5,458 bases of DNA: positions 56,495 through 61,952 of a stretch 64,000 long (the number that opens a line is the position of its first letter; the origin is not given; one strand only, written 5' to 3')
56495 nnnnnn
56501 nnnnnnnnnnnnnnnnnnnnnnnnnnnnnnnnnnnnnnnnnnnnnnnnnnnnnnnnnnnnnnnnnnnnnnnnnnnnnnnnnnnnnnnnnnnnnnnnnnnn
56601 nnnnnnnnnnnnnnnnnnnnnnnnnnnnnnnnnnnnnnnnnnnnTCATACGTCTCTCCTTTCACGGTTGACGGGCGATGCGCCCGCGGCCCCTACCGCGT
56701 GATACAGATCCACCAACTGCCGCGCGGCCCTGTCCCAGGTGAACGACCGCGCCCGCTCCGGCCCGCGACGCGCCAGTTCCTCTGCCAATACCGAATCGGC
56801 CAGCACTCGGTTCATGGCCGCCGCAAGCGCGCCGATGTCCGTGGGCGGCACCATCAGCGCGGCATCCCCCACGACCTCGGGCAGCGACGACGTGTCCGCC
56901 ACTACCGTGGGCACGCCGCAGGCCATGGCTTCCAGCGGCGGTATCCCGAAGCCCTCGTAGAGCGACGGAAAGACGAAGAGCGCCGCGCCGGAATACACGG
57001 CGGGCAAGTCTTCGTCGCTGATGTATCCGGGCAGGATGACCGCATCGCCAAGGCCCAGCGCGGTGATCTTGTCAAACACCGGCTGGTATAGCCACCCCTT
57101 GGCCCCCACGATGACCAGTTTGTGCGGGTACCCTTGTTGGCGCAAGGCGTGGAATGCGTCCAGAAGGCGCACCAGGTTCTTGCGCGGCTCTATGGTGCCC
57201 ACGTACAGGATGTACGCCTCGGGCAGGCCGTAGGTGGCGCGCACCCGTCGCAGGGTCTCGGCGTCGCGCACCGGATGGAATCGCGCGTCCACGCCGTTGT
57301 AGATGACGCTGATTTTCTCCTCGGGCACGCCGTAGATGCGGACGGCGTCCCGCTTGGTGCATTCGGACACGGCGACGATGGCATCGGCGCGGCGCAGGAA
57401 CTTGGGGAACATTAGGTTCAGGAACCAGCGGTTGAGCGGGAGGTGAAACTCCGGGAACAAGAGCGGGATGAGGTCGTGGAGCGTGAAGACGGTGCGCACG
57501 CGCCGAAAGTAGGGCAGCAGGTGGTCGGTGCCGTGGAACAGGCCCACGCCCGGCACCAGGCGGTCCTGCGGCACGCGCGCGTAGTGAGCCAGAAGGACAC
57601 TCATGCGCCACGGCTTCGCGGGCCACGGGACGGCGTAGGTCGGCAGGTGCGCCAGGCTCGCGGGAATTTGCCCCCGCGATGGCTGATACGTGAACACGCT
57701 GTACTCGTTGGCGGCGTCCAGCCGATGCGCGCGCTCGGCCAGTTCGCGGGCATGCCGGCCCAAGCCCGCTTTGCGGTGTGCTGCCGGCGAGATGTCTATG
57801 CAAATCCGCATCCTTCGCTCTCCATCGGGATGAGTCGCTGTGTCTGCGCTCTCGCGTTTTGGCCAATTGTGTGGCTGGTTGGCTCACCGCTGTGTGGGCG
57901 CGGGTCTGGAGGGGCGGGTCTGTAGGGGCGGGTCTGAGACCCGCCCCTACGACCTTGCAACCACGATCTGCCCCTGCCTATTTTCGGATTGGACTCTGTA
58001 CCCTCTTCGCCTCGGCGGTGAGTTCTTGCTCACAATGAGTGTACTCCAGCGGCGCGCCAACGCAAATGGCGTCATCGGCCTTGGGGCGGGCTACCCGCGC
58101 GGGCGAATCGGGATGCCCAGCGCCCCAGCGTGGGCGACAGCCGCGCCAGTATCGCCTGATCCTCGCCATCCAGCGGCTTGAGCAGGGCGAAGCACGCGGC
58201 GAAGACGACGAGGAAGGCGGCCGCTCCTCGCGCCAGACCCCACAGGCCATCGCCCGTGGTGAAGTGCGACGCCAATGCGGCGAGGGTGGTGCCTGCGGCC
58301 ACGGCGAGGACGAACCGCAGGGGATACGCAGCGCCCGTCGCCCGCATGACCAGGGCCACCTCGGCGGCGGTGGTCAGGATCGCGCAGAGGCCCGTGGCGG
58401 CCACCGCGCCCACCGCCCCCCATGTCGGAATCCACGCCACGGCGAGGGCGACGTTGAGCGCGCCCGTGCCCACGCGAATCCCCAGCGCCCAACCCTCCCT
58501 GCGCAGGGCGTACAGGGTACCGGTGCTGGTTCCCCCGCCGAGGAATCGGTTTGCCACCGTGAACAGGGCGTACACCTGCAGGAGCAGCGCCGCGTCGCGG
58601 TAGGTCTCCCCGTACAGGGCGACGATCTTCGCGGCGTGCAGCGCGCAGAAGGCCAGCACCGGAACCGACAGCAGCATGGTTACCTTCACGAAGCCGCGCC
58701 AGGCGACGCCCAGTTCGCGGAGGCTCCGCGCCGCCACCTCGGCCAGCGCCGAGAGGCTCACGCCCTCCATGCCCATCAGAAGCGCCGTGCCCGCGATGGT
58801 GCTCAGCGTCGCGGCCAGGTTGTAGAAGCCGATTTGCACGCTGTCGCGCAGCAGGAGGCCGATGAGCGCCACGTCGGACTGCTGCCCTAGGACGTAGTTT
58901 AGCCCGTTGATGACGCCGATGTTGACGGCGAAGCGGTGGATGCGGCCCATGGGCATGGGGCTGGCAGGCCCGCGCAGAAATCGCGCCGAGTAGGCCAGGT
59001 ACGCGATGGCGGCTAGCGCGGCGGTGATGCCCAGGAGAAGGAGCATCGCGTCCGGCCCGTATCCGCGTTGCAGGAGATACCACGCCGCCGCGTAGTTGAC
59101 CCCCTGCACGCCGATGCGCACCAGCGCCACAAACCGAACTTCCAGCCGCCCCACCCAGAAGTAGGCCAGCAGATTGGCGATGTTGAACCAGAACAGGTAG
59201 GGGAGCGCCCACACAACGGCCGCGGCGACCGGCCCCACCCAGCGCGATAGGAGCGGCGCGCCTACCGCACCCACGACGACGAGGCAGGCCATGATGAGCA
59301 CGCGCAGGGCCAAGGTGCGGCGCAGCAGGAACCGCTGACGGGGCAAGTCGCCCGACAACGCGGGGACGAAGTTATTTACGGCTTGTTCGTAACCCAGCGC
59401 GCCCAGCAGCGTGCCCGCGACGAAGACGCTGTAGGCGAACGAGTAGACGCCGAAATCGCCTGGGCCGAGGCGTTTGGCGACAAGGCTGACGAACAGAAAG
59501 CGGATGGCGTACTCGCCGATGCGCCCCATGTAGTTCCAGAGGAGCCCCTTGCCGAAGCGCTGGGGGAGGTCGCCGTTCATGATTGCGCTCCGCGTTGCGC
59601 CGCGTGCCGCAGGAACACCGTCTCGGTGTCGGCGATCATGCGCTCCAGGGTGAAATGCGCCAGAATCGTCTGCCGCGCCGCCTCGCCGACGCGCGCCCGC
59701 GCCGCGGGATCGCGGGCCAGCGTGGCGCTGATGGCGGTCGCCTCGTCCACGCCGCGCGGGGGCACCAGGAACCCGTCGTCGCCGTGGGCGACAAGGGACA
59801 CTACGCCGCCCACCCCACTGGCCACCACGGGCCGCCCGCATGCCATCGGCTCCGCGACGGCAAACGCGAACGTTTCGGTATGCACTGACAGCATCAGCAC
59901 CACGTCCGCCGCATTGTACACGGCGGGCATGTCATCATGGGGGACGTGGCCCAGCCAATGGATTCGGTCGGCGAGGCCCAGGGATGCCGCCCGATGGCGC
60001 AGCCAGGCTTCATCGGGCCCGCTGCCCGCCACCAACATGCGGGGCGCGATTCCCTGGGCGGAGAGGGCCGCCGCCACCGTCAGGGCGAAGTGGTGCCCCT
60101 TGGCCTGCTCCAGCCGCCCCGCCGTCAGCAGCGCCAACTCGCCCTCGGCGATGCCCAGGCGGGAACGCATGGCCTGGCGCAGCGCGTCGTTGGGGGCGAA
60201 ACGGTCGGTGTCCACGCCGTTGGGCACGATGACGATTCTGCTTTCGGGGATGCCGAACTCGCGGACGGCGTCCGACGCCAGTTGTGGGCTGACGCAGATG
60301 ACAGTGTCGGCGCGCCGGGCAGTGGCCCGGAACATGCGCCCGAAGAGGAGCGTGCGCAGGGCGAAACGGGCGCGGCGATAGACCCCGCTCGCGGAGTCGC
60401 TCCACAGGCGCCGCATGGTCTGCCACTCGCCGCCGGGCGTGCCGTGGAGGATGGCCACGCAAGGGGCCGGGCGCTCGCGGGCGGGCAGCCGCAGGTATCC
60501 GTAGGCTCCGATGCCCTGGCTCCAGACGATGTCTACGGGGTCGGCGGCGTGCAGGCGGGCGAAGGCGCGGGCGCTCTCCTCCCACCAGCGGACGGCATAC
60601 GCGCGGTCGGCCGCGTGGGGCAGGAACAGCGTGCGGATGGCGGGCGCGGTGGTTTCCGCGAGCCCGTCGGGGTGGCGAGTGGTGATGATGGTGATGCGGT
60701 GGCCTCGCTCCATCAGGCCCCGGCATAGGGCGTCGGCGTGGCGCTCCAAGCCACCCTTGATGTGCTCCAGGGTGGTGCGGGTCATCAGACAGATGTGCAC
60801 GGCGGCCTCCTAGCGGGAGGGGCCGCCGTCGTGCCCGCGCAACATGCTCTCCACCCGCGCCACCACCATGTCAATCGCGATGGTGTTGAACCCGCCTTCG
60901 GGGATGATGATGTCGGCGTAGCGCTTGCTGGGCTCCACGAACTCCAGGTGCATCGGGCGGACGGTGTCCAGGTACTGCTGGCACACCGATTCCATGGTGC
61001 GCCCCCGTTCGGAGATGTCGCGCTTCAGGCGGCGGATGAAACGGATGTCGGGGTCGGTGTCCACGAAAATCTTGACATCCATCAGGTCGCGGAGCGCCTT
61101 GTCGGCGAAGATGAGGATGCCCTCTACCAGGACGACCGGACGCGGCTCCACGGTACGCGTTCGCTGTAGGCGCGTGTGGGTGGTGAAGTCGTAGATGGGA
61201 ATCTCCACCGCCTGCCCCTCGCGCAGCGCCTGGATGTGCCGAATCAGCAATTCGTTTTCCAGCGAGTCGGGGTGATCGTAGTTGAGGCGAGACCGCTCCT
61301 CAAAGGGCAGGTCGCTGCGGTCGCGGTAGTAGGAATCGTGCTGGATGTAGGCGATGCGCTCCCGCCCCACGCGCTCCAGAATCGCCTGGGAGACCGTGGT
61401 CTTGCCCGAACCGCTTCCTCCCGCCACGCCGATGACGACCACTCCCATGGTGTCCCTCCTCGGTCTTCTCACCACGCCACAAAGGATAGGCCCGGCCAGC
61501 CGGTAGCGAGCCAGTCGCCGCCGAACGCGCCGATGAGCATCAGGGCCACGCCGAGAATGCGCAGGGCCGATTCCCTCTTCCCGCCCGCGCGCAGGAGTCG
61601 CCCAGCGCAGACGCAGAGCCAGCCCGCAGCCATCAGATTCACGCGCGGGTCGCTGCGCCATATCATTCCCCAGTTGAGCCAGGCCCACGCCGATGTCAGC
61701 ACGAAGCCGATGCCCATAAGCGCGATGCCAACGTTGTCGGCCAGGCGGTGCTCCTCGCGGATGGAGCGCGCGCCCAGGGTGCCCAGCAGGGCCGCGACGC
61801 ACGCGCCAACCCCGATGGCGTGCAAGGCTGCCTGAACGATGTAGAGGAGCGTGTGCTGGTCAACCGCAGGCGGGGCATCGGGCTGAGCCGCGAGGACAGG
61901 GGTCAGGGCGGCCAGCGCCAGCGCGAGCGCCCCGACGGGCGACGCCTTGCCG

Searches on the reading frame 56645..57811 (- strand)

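Call 13: search_protein_families(library=pfam, proteins=[window:56645-57811:-], max_evalue=0.001)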
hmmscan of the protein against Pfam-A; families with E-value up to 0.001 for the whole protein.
window:56645-57811:- (388 aa): 6 families
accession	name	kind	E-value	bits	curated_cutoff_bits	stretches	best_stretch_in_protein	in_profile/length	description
PF00534.26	Glycos_transf_1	-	1.2e-40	139.3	26.4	1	198-352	15-171/172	Glycosyl transferases group 1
PF13692.12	Glyco_trans_1_4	-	3.9e-34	118.4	27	1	200-339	3-142/142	Glycosyl transferases group 1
PF13439.12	Glyco_transf_4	-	1.8e-20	74.1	28.5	1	16-176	3-168/170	Glycosyltransferase Family 4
PF20706.3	GT4-conflict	-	7.6e-13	48.6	26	1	140-366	145-385/385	Family 4 Glycosyltransferase in conflict systems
PF13579.12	Glyco_trans_4_4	-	1.5e-12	48.6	29.7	1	16-173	2-158/158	Glycosyl transferase 4-like domain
PF13524.12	Glyco_trans_1_2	-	1.4e-09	38.5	25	1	220-367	6-143/144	Glycosyl transferase-like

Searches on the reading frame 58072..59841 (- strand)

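Call 13: search_protein_families(library=pfam, proteins=[window:58072-59841:-], max_evalue=0.001)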
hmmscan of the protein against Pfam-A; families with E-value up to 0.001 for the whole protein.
window:58072-59841:- (589 aa): 1 family
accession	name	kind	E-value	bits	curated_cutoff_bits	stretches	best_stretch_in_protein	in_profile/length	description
PF01943.22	Polysacc_synt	-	3.9e-11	43.3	28.2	1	97-351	2-255/274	Polysaccharide biosynthesis protein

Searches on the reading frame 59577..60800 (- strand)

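Call 13: search_protein_families(library=pfam, proteins=[window:59577-60800:-], max_evalue=0.001)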
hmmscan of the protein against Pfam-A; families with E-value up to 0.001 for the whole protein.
window:59577-60800:- (407 aa): 5 families
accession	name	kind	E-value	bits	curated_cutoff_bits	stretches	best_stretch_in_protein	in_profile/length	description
PF00534.26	Glycos_transf_1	-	3.2e-36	124.9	26.4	1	209-377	3-171/172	Glycosyl transferases group 1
PF13692.12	Glyco_trans_1_4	-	1.6e-29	103.4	27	1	224-355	4-133/142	Glycosyl transferases group 1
PF13439.12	Glyco_transf_4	-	6.5e-29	101.6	28.5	1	16-200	2-170/170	Glycosyltransferase Family 4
PF13579.12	Glyco_trans_4_4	-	3.6e-20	73.4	29.7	1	16-195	1-158/158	Glycosyl transferase 4-like domain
PF13524.12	Glyco_trans_1_2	-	1.7e-15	57.6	25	1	250-391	14-141/144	Glycosyl transferase-like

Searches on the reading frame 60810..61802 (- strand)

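Call 13: search_protein_families(library=pfam, proteins=[window:60810-61802:-], max_evalue=0.001)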
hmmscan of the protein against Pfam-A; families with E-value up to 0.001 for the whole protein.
window:60810-61802:- (330 aa): 3 families
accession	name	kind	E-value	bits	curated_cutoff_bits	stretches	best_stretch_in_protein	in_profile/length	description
PF00485.24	PRK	-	3.1e-46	158.1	22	1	123-308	1-195/196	Phosphoribulokinase / Uridine kinase family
PF13238.12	AAA_18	-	1.2e-06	29.4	29.4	1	124-275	1-125/128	AAA domain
PF13207.12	AAA_17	-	0.00013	22.7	27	0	128-146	2-20/136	AAA domain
